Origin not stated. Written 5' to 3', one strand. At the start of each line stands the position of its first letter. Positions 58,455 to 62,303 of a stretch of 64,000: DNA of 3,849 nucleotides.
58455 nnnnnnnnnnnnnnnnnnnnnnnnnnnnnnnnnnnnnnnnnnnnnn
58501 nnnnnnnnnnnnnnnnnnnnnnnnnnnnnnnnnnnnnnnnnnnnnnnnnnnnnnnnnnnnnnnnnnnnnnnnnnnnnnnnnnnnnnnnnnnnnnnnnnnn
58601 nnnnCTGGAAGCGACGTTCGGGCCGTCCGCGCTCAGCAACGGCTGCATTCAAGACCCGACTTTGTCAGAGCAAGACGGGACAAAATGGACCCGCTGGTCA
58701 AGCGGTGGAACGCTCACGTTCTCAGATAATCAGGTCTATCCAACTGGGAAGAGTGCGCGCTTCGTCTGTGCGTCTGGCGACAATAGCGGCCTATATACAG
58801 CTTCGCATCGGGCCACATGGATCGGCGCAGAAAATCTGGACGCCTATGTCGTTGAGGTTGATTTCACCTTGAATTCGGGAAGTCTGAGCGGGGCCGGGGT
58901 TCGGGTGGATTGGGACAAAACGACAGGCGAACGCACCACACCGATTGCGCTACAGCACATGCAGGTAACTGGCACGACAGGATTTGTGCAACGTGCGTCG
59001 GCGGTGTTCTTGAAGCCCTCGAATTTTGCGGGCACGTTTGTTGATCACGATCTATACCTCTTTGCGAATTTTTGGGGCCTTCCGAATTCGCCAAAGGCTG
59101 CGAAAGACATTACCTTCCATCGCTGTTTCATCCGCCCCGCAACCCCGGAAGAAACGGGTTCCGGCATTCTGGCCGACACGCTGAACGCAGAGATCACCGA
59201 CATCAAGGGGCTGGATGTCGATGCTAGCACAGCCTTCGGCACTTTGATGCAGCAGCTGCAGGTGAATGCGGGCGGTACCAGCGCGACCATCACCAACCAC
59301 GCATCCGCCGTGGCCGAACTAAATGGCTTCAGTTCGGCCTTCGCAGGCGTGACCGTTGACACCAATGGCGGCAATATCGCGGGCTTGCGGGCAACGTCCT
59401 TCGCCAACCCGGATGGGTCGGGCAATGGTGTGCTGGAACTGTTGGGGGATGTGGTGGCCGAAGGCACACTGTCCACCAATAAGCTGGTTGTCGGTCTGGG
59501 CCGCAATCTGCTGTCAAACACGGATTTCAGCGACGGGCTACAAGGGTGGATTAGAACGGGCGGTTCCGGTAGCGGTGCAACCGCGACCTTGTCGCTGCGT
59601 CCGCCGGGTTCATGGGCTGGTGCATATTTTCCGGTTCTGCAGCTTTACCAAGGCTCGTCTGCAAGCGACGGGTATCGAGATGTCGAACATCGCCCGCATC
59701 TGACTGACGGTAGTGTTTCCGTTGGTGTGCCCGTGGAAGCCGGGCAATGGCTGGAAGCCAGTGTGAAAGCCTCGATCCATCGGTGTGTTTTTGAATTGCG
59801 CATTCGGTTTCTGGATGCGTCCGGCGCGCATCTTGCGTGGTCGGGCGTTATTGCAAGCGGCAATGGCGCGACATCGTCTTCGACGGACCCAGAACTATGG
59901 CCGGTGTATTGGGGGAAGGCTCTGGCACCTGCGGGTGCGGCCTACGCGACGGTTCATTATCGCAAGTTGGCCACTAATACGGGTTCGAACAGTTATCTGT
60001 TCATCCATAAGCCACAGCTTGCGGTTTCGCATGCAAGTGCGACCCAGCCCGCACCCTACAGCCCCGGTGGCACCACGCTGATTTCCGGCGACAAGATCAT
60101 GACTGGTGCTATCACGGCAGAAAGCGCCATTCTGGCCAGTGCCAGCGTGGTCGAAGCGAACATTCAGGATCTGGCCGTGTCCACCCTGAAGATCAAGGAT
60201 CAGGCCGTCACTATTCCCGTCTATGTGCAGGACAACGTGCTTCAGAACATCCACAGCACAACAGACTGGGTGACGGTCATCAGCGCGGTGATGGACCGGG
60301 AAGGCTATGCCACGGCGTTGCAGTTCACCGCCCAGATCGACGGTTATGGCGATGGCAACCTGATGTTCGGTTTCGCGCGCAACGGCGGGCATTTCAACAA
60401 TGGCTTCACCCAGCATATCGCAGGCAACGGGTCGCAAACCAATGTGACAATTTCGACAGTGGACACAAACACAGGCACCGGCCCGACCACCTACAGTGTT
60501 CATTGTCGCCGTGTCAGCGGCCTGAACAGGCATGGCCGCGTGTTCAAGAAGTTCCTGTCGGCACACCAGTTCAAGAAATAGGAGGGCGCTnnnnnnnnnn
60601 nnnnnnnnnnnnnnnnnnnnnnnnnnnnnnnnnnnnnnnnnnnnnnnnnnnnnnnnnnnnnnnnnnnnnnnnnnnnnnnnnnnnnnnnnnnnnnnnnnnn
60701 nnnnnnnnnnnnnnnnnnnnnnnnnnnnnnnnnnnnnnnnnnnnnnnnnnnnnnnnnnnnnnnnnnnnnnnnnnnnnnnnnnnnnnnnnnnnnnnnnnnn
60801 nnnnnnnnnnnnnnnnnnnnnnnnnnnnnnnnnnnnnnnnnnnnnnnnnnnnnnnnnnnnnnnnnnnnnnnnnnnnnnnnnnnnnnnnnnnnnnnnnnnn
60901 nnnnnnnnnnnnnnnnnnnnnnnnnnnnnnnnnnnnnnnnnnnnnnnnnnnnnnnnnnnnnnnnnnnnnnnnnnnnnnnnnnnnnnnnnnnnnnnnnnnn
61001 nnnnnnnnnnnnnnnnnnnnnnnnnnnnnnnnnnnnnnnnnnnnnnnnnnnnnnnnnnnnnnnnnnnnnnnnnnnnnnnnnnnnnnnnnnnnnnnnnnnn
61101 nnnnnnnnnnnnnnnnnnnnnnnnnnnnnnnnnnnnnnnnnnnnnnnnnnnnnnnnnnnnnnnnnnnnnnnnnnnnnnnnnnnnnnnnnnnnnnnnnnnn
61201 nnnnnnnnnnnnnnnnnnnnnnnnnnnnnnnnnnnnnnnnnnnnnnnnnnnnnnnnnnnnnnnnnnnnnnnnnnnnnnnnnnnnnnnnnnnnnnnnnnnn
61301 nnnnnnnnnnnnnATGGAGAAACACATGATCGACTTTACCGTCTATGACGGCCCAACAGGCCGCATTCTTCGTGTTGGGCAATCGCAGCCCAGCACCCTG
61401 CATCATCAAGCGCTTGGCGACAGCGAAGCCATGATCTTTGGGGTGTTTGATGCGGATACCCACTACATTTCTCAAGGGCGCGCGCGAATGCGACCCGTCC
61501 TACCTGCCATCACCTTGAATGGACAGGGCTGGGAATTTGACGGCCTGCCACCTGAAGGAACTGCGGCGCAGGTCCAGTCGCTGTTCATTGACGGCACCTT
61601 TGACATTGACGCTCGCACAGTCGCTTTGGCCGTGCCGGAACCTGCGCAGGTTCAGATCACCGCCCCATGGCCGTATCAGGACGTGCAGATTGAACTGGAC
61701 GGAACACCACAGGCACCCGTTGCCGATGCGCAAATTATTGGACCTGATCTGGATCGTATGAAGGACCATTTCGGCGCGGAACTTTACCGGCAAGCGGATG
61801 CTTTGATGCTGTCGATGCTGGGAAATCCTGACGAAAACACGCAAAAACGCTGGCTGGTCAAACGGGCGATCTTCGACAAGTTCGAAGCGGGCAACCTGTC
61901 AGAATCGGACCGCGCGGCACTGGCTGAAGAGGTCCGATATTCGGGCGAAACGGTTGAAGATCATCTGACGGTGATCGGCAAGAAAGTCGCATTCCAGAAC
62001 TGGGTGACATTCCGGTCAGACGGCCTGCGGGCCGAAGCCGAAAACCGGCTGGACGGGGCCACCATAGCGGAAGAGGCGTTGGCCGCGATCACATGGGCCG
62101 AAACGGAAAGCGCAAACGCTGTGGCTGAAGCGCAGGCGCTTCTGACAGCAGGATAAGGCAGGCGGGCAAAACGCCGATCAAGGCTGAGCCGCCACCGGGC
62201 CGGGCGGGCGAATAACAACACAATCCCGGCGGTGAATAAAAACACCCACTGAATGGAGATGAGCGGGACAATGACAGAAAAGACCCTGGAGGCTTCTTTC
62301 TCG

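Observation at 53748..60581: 2277-aa modular fibre: J/g15-like N-terminus followed by at least five beta-sandwich-like modules separated by 32-aa repeats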

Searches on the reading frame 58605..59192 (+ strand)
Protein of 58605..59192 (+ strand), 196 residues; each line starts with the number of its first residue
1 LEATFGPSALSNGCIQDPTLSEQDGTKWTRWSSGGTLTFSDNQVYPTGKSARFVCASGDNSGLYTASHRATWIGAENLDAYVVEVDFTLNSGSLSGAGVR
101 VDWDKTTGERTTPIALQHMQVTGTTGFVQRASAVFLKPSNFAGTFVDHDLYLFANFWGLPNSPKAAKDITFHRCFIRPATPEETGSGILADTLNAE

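Call 19: search_protein_families(library=pfam, proteins=[window:58605-59192:+], max_evalue=1)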
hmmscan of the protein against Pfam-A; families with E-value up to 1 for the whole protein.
window:58605-59192:+ (196 aa): 2 families
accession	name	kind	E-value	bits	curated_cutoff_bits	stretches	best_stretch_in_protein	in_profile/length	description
PF22247.2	Diox-like_N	-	0.021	15.4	27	0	43-65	35-57/60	Catechol 2,3-dioxygenase-like N-terminal domain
PF18664.7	CdiA_C_tRNase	-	0.13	13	26.5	0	46-63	22-39/116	CdiA C-terminal tRNase domain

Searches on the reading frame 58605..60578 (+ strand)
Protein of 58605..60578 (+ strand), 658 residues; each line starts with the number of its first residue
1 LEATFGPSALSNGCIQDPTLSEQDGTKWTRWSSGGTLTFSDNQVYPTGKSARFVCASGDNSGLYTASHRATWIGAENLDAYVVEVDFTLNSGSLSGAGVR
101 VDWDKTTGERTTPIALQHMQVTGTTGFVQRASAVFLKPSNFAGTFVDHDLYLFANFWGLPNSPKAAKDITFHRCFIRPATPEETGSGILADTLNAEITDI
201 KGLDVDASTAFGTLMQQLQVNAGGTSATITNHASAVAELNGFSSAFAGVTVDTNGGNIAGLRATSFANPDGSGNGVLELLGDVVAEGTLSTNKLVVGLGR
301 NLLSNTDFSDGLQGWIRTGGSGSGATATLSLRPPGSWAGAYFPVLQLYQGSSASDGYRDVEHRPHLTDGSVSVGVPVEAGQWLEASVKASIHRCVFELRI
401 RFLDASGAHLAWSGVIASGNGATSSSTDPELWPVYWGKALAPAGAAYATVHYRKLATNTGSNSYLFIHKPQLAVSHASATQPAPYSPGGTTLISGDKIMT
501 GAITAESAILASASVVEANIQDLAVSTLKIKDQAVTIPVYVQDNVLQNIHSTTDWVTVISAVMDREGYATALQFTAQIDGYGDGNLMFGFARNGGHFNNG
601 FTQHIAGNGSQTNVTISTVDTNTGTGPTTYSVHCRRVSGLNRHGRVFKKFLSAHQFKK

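Call 21: find_homologous_proteins(query=window:58605-60578:+, max_evalue=0.00001)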
Query window:58605-60578:+ (658 aa): 10 proteins with E <= 0.00001 among 8000 candidates.
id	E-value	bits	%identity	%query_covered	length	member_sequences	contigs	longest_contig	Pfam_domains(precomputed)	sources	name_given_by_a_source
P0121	2.3e-198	679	52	96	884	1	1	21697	-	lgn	-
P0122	1.7e-192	659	66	70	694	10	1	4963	PF09327.17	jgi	-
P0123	2.0e-98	349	47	61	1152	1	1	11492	-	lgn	-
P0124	3.0e-91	325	63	36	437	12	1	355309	-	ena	-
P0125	4.9e-88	314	51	48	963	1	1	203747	PF21722.5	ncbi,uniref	ncbi:hypothetical protein [Celeribacter sp.]|uniref:glycine-rich domain-containing protein n=1 Tax=C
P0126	4.4e-83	298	41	67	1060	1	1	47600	-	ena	-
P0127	1.4e-75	273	46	51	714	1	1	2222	-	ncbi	ncbi:MAG: hypothetical protein AAFW74_08470, partial [Pseudomonadota bacterium]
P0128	5.8e-73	265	47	46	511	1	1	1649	-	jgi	-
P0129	8.9e-40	155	37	47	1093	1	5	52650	-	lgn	-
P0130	5.5e-39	152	28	95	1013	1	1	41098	-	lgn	-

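Call 43: predict_structure(alignment_id=A1)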
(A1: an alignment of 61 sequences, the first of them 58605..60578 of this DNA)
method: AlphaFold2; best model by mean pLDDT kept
length: 658 residues; sequences in the alignment: 61
mean_pLDDT: 84.6   pTM: 0.43
mean pLDDT of the five models: 84.6, 83.3, 82.4, 81.2, 80.4
residues with pLDDT >= 90: 384; 70-90: 163; 50-70: 72; < 50: 39
segments of 3 or more residues with pLDDT < 50: 1-9, 195-215
pLDDT, mean of each block of 10 residues (from residue 1): 41 88 84 95 95 97 86 88 97 97 79 94 86 93 79 97 97 95 81 49 44 49 63 75 77 73 81 76 57 55 90 91 90 95 94 94 72 90 97 97 96 97 93 98 97 91 96 93 79 54 72 78 73 68 96 95 93 96 95 92 90 96 95 94 94 85
secondary structure, 60 per line:
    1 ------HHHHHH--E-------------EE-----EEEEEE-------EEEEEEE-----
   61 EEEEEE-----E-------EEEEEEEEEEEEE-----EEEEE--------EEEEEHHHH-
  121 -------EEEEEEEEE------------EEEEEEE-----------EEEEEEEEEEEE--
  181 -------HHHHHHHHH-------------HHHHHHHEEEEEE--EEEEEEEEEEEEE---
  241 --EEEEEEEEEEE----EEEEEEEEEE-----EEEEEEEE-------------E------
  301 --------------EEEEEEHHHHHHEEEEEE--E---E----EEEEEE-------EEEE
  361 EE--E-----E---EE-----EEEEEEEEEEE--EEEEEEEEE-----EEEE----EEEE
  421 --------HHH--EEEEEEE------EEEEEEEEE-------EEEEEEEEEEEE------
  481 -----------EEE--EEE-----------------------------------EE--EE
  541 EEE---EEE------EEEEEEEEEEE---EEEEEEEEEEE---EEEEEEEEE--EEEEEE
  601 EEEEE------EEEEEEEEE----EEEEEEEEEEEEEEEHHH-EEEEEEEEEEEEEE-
elements in order: H7-12 E36-41 E49-55 E61-66 E80-92 E98-102 E111-115 H116-119 E128-136 E149-155 E167-178 H188-196 H210-216 E217-222 E225-237 E243-253 E258-267 E273-280 E315-320 H321-326 E327-332 E344-349 E357-362 E382-392 E395-403 E409-412 E417-420 E434-440 E447-455 E463-474 E492-494 E497-499 E539-543 E547-549 E556-566 E570-580 E584-592 E595-605 E612-620 E625-639 E644-657

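Call 46: fold_search(model_id=the predicted structure, library=pdb)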
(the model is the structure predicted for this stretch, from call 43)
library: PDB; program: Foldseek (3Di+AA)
matches with E <= 10: 1256; with E <= 0.001: 181
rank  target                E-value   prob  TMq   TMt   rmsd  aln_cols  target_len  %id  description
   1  8w7n                  1.8e-10  1.00  0.17  0.12  28.2       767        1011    9  Crystal structure of the in-cell Cry1Aa purified from Bacillus thuringiensis (released 2024-03-06)
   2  6qev_B                2.5e-10  1.00  0.18  0.09  30.1       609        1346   10  EngBF DARPin Fusion 4b B6 (released 2019-11-06)
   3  7kwb_A                2.9e-10  1.00  0.14  0.21  26.9       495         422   10  Surface glycan-binding protein B from Bacteroides thetaiotaomicron (released 2021-02-17)
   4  3a7q_A                3.4e-10  1.00  0.17  0.16  31.1       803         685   12  Structural basis for specific recognition of reelin by its receptors (released 2010-03-23)
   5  6sh9_B                3.7e-10  1.00  0.18  0.09  30.0       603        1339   10  EngBF DARPin Fusion 4b D12 (released 2019-11-06)
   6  8a1a_A                4.1e-10  1.00  0.18  0.09  30.1       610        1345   10  Structure of a leucinostatin derivative determined by host lattice display : L1F11V1 construct (released 2022-12-07)
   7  6qep                  4.1e-10  1.00  0.16  0.09  30.5       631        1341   11  EngBF DARPin Fusion 4b H14 (released 2019-11-06)
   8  5b4x_A                5.3e-10  1.00  0.16  0.15  30.8       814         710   11  Crystal structure of the ApoER2 ectodomain in complex with the Reelin R56 fragment (released 2017-04-26)
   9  7kwb_B                6.8e-10  1.00  0.14  0.21  27.6       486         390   11  Surface glycan-binding protein B from Bacteroides thetaiotaomicron (released 2021-02-17)
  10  2zxq                  8.7e-10  1.00  0.17  0.10  30.3       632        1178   10  Crystal structure of endo-alpha-N-acetylgalactosaminidase from Bifidobacterium longum (EngBF) (released 2009-06-16)
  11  6qfo                  9.1e-10  1.00  0.18  0.09  29.9       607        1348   10  EngBF DARPin Fusion 9b 3G124 (released 2019-11-06)
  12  8a19_A                1.0e-09  1.00  0.18  0.09  29.6       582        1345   12  Structure of a leucinostatin derivative determined by host lattice display : L1E4V1 construct (released 2022-12-07)
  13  9h99                  1.0e-09  1.00  0.16  0.10  30.3       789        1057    8  Native structure of the full-length pesticidal protein Cry1Ca18 at pH7, from crystals formed in vivo (released 2025-11-12)
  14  6qfk_A                1.1e-09  1.00  0.18  0.09  30.2       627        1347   11  EngBF DARPin Fusion 4b G10 (released 2019-11-06)
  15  5b4x_C                3.3e-09  1.00  0.17  0.16  31.6       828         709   11  Crystal structure of the ApoER2 ectodomain in complex with the Reelin R56 fragment (released 2017-04-26)
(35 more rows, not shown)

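Call 57: search_solved_structures(query=A1, max_evalue=1)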
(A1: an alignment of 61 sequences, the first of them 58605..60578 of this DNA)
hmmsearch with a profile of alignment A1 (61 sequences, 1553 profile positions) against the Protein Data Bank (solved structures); distinct sequences matched with E-value up to 1: 8.
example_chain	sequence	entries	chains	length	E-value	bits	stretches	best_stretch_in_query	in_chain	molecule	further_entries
8hqz_A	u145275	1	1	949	1e-12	50.1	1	369-489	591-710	Baseplate hub protein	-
7zhj_b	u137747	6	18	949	6e-10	40.9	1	369-489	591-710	Probable baseplate hub protein | Baseplate hub protein pb3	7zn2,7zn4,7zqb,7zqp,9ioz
7aoi_BB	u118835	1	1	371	1.7e-06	29.5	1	825-903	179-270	mL68,mL68,mL68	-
6ha8_V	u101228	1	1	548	0.00028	22.1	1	795-877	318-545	Nucleotide-binding protein ExpZ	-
7aoi_AK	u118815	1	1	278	0.097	13.7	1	805-891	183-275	Ribosomal protein L11,uL11m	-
8x9y_Z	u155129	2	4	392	0.097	13.7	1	856-905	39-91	Tri1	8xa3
8xa1_Y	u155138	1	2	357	0.22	12.5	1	864-904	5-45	Tri1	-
6xja_H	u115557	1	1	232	0.22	12.5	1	829-952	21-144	Immunoglobulin alpha-1 heavy chain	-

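Call 64: fold_search(model_id=the predicted structure, library=viral)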
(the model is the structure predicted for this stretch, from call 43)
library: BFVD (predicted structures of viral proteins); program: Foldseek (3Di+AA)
matches with E <= 10: 1810; with E <= 0.001: 594
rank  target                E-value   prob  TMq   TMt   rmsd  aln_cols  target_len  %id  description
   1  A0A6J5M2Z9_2          1.6e-31  1.00  0.32  0.25  17.1       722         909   19  Fibronectin type III [uncultured Caudovirales phage]
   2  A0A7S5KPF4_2          4.0e-31  1.00  0.30  0.17  21.7       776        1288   18  Host specificity protein J [Bacteriophage DSS3_VP1]
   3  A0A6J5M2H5            2.1e-20  1.00  0.24  0.34  22.9       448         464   18  Uncharacterized protein [uncultured Caudovirales phage]
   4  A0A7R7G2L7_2          9.5e-20  1.00  0.24  0.14  26.1       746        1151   10  (no name in the UniProt tables at hand)
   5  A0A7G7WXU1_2          3.3e-19  1.00  0.21  0.14  38.4       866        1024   12  (no name in the UniProt tables at hand)
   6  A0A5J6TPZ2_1          9.7e-18  1.00  0.18  0.14  29.3       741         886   13  (no name in the UniProt tables at hand)
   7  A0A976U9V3            5.7e-17  1.00  0.20  0.11  29.3       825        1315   12  (no name in the UniProt tables at hand)
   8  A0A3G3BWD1            1.6e-16  1.00  0.21  0.14  34.9       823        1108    9  (no name in the UniProt tables at hand)
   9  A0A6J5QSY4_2          2.5e-16  1.00  0.19  0.10  41.7       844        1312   11  Carbohydrate-binding, CenC-like [uncultured Caudovirales phage]
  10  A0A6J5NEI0            1.4e-15  1.00  0.23  0.16  43.3       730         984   11  Uncharacterized protein [uncultured Caudovirales phage]
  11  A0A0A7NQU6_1          1.9e-15  1.00  0.16  0.11  34.9       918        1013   12  ILEI/PANDER domain-containing protein [Lactobacillus phage LfeInf]
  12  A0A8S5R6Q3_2          4.4e-15  1.00  0.21  0.13  28.9       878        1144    9  Uncharacterized protein [Myoviridae sp. ctBoB21]
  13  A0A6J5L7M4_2          5.1e-15  1.00  0.22  0.13  25.6       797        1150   13  Tip attachment protein J [uncultured Caudovirales phage]
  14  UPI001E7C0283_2       6.5e-15  1.00  0.18  0.13  28.2       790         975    9  (no name look-up for this kind of identifier)
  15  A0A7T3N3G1            1.2e-14  1.00  0.18  0.13  34.3       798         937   14  Minor tail protein [Arthrobacter phage Wollypog]
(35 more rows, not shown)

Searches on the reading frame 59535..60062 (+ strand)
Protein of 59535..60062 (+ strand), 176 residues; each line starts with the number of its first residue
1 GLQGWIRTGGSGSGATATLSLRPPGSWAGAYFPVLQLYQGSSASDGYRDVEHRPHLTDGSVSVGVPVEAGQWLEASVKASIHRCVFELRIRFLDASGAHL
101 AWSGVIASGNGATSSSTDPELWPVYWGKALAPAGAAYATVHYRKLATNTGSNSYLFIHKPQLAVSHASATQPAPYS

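Call 19: search_protein_families(library=pfam, proteins=[window:59535-60062:+], max_evalue=1)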
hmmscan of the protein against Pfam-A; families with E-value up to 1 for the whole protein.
window:59535-60062:+ (176 aa): 0 families

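Call 87: search_protein_families(library=pfam, alignment_id=A5, max_evalue=0.1)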
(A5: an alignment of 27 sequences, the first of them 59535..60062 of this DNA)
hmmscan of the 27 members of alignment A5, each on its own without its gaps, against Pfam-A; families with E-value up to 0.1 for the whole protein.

A. member 1, window:59535-60062:+ (176 aa): 0 families

B. families by the number of members that match (of 27 scanned): 6 families
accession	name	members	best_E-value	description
PF21316.3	TPPII_GBD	2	0.024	TPPII, galactose-binding domain-like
PF02018.23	CBM_4_9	1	0.031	Carbohydrate binding domain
PF15540.11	Ntox47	1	0.045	Bacterial toxin 47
PF20622.4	Big_15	1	0.045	Bacterial Ig domain (Big_16)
PF08675.17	RNA_bind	1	0.071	RNA binding domain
PF05941.18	Chordopox_A20R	1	0.079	Chordopoxvirus A20R protein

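Call 88: search_solved_structures(query=A5, max_evalue=10)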
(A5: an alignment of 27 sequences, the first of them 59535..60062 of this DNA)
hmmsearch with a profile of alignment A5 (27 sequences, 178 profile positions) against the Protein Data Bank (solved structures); distinct sequences matched with E-value up to 10: 3.
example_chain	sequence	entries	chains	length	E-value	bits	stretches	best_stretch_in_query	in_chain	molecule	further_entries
8z74_A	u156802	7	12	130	0.054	16.7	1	3-63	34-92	agonistic antibody | JN241-9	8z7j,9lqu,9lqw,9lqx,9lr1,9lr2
6knm_A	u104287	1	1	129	0.062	16.5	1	3-62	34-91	Single domain antibody JN241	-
8xqj_A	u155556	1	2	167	0.096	15.9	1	3-61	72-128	JN241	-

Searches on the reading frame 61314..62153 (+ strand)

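Call 11: search_protein_families(library=pfam, proteins=[window:61314-62153:+], max_evalue=0.01)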
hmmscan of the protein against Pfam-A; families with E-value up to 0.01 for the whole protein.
window:61314-62153:+ (280 aa): 0 families

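Call 24: search_protein_families(library=phrogs, proteins=[window:61314-62153:+], max_evalue=0.001)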
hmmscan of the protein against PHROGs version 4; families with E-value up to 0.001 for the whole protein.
window:61314-62153:+ (280 aa): 1 family
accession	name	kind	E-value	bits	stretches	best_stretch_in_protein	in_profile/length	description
phrog_18216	-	unknown function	2.8e-07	31.7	1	4-133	8-137/139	-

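Call 69: search_protein_families(library=pfam, proteins=[window:61314-62153:+], max_evalue=0.001)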
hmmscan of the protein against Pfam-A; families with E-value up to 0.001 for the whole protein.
window:61314-62153:+ (280 aa): 0 families

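Call 82: search_protein_families(library=ncbifam, proteins=[window:61314-62153:+], max_evalue=0.01)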
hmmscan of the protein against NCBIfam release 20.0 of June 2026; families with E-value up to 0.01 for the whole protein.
window:61314-62153:+ (280 aa): 0 families
